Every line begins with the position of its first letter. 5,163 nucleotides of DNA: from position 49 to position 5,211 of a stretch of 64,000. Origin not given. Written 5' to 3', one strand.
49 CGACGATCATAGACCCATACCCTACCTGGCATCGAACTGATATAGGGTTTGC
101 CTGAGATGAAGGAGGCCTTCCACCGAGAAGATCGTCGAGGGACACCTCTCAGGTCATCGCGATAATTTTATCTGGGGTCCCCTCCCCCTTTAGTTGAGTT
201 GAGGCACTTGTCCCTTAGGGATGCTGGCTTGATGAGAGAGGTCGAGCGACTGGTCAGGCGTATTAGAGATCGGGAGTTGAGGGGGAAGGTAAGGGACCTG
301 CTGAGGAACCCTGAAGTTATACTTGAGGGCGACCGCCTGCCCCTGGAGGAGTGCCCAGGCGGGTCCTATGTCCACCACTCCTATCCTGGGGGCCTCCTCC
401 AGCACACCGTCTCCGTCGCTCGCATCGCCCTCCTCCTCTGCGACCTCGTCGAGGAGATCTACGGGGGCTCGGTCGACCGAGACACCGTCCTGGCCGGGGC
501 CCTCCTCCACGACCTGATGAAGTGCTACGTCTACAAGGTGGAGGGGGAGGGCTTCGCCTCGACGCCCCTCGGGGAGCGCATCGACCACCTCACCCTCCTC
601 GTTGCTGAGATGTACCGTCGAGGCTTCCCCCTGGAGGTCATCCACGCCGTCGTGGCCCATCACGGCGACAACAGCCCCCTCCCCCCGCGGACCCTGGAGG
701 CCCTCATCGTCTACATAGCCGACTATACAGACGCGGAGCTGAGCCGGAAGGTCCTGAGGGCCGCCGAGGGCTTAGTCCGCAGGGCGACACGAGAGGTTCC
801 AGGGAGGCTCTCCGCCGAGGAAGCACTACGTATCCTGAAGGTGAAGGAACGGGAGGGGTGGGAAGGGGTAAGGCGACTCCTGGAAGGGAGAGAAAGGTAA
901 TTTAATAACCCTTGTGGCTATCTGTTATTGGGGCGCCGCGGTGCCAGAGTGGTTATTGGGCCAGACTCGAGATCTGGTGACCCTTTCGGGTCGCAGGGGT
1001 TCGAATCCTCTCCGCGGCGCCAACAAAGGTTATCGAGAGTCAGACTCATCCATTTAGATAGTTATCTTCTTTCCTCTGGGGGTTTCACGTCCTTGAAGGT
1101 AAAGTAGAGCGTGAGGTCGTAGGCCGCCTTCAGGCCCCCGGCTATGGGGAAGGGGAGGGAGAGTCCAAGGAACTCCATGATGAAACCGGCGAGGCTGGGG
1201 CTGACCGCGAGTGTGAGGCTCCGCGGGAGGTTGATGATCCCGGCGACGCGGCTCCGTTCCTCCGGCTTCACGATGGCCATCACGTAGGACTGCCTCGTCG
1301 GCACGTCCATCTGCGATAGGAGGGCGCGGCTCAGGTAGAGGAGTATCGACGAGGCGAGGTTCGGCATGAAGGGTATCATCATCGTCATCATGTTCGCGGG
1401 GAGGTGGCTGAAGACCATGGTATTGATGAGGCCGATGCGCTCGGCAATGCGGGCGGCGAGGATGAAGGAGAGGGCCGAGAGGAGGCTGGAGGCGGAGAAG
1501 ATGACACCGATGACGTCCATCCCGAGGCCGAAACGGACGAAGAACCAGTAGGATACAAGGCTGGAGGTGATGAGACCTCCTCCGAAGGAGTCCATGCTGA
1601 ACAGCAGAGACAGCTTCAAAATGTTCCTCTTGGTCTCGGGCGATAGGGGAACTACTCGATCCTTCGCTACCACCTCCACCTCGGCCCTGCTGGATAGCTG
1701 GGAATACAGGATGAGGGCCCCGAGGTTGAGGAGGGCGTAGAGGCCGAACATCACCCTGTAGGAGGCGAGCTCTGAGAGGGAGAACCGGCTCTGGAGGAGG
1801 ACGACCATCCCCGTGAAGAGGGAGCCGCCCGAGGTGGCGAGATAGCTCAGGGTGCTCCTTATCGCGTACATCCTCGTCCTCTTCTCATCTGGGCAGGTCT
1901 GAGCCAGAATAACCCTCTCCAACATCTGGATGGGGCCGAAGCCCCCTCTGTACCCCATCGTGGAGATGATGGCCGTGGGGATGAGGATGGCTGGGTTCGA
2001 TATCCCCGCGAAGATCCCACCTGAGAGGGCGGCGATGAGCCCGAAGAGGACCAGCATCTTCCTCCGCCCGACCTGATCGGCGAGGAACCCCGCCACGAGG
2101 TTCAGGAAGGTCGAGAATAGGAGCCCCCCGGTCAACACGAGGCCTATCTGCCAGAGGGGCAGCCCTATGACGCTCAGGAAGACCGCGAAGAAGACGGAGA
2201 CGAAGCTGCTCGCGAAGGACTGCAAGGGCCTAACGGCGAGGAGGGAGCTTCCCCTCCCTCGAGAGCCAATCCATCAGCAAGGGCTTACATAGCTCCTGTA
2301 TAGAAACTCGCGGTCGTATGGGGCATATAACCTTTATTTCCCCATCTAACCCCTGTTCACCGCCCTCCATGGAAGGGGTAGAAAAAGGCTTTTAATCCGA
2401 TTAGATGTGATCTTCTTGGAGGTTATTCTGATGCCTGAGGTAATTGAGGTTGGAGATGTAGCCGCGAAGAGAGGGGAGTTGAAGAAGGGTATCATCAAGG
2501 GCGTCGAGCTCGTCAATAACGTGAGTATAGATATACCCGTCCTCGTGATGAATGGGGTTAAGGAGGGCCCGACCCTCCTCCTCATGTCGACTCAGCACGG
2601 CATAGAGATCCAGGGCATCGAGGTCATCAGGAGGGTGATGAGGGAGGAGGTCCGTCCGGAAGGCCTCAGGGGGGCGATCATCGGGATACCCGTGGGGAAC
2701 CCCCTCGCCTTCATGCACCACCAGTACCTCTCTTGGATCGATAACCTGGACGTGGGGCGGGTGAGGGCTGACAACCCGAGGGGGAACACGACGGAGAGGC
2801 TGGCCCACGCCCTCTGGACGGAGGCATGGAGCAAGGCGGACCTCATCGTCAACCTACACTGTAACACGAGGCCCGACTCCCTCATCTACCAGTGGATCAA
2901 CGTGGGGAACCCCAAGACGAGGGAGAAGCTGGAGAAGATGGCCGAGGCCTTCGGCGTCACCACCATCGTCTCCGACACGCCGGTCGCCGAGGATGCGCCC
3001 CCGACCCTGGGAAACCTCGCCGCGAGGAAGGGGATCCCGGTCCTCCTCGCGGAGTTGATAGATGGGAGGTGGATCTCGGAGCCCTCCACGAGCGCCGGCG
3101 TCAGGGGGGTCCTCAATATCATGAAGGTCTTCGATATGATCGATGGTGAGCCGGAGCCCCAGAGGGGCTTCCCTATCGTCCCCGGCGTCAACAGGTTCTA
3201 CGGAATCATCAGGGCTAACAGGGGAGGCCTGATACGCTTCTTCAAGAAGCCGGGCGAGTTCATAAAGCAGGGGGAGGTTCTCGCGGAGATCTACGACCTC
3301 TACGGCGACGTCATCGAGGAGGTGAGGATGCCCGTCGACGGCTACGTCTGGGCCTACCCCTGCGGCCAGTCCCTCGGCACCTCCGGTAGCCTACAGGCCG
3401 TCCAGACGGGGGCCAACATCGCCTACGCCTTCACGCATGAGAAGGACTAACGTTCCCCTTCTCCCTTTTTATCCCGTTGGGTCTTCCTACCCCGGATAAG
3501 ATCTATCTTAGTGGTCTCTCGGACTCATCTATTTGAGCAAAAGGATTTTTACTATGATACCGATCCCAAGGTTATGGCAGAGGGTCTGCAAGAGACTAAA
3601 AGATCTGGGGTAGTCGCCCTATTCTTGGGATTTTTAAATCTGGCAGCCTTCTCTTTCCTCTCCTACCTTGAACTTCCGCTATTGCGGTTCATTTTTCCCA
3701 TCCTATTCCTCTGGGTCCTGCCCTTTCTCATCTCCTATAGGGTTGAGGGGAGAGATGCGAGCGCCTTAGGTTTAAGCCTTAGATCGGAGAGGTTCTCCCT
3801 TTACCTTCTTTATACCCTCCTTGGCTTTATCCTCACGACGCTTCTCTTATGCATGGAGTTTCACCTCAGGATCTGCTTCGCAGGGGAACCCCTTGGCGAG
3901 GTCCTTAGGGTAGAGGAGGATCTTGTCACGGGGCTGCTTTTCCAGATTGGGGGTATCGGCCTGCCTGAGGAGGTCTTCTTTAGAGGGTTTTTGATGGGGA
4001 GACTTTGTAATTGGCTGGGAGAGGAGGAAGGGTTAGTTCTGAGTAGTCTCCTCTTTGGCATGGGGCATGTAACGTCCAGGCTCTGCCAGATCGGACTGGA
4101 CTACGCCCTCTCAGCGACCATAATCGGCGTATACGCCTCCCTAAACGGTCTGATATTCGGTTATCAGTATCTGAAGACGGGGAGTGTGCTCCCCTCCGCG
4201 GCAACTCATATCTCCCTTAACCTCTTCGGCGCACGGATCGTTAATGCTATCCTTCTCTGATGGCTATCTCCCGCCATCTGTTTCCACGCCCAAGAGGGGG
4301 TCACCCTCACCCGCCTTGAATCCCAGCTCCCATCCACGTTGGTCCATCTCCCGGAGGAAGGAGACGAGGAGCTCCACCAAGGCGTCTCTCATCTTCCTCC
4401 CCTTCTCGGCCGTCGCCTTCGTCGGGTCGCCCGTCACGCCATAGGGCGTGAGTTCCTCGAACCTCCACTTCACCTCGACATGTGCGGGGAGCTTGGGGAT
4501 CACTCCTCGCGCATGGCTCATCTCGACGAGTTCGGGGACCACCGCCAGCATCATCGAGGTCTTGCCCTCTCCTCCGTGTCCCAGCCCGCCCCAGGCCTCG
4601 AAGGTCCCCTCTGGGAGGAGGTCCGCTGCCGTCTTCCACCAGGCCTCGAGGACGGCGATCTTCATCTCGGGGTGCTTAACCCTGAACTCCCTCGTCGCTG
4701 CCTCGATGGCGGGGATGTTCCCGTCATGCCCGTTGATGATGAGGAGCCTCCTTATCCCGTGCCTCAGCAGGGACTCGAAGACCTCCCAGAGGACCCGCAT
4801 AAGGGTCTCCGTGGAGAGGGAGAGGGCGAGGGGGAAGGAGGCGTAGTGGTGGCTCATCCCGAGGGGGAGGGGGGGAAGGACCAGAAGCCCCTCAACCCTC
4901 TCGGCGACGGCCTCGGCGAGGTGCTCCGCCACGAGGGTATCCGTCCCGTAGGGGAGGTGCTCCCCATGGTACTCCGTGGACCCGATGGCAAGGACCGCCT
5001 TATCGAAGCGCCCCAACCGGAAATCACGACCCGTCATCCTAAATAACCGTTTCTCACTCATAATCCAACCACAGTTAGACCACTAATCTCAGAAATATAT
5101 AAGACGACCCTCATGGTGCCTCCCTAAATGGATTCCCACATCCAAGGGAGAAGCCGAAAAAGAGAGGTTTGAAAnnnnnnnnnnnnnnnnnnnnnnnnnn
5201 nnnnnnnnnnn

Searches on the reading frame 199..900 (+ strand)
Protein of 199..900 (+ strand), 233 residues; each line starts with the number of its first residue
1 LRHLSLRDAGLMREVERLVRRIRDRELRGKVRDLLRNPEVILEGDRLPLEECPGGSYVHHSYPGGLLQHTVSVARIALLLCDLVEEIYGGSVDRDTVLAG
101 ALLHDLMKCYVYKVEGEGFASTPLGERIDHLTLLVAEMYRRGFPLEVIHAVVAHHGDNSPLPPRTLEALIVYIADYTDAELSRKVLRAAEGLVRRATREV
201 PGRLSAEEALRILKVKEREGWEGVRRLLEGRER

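Call 59: search_protein_families(library=pfam, proteins=[window:199-900:+], max_evalue=0.00001)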
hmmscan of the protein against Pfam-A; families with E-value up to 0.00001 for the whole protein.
window:199-900:+ (233 aa): 1 family
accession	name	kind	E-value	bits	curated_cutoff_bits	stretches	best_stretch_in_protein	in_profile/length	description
PF01966.28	HD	-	1.2e-15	58.3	22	1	67-179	2-115/116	HD domain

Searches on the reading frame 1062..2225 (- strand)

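Call 59: search_protein_families(library=pfam, proteins=[window:1062-2225:-], max_evalue=0.00001)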
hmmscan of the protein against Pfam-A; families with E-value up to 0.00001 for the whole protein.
window:1062-2225:- (387 aa): 1 family
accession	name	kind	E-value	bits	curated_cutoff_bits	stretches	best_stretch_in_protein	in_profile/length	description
PF07690.21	MFS_1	-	1.1e-27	97.3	33.4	2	3-299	9-300/347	Major Facilitator Superfamily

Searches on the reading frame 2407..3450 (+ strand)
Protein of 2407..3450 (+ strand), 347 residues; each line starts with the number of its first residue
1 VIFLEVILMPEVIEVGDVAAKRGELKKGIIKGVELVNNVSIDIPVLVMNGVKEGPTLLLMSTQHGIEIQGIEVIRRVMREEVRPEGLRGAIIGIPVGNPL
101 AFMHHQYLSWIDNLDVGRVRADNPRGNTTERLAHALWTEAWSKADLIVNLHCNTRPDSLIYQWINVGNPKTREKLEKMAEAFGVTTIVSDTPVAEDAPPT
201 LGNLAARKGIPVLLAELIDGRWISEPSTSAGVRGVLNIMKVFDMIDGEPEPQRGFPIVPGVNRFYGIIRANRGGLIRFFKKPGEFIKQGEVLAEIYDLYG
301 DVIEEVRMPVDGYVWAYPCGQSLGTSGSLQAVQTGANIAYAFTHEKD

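Call 59: search_protein_families(library=pfam, proteins=[window:2407-3450:+], max_evalue=0.00001)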
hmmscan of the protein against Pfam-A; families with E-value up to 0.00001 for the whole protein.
window:2407-3450:+ (347 aa): 1 family
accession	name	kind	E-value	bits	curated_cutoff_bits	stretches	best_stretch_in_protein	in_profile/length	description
PF24827.1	AstE_AspA_cat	-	7.7e-16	58.6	25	1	53-240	1-190/192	Succinylglutamate desuccinylase/Aspartoacylase catalytic domain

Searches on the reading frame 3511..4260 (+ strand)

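Call 59: search_protein_families(library=pfam, proteins=[window:3511-4260:+], max_evalue=0.00001)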
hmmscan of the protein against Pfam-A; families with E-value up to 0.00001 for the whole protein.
window:3511-4260:+ (249 aa): 1 family
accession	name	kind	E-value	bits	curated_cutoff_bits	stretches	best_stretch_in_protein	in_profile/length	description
PF02517.21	Rce1-like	-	1.1e-17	64.5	22.4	1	140-239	6-93/93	Type II CAAX prenyl endopeptidase Rce1-like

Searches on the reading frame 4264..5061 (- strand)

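Call 59: search_protein_families(library=pfam, proteins=[window:4264-5061:-], max_evalue=0.00001)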
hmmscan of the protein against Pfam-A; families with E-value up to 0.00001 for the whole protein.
window:4264-5061:- (265 aa): 1 family
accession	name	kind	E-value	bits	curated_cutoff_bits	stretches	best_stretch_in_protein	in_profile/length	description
PF02633.19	Creatininase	-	2e-66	224.3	31.3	1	18-236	14-238/238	Creatinine amidohydrolase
